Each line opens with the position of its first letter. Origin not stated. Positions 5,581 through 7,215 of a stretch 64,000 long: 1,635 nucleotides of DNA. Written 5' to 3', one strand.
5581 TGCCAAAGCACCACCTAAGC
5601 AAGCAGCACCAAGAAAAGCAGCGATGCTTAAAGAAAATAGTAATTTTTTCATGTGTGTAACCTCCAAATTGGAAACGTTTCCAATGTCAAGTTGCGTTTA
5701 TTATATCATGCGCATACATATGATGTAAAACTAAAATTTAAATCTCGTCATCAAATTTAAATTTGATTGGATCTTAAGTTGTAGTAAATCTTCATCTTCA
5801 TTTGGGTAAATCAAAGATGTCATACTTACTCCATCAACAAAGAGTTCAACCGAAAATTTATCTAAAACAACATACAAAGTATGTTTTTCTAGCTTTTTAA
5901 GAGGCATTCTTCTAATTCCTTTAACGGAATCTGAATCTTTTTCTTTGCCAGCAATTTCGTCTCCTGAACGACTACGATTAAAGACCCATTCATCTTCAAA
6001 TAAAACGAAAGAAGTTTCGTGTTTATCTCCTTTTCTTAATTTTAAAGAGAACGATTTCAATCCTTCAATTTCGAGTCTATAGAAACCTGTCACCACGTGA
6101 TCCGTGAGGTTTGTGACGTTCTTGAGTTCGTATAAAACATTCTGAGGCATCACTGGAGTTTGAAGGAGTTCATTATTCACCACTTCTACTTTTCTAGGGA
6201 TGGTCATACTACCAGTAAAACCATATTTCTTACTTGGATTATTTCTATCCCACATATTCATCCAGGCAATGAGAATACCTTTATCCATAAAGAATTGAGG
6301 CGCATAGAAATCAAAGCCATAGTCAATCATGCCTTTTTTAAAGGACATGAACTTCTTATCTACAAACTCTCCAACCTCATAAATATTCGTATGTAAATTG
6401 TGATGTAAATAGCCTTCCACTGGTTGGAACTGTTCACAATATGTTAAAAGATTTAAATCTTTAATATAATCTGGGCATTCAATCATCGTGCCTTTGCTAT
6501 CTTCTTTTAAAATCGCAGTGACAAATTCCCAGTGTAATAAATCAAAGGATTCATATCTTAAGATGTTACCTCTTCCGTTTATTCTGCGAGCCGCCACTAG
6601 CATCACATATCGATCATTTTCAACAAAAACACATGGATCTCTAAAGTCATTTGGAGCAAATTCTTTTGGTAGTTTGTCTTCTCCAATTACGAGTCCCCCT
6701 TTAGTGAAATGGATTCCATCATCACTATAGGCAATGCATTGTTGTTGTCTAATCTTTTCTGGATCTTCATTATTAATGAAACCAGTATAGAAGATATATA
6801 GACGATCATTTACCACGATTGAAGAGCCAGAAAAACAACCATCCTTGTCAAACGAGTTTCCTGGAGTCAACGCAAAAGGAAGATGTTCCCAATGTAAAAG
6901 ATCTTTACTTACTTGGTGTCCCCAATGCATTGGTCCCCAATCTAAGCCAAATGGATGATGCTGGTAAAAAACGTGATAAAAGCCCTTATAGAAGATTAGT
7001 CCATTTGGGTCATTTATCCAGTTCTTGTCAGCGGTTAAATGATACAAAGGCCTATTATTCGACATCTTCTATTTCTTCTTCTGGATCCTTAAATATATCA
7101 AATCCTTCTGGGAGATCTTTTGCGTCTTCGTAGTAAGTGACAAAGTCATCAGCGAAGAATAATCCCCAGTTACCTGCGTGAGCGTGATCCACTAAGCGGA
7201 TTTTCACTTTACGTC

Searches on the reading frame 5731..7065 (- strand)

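Call 19: search_protein_families(library=pfam, proteins=[window:5731-7065:-], max_evalue=0.001)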
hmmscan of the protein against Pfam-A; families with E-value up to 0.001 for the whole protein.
window:5731-7065:- (444 aa): 2 families
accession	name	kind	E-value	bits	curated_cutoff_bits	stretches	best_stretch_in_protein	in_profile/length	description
PF00251.26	Glyco_hydro_32N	-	3.9e-88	296.4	22.1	1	9-304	1-307/307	Glycosyl hydrolases family 32 N-terminal domain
PF08244.19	Glyco_hydro_32C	-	5e-10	40.1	21.9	1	329-430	34-142/158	Glycosyl hydrolases family 32 C terminal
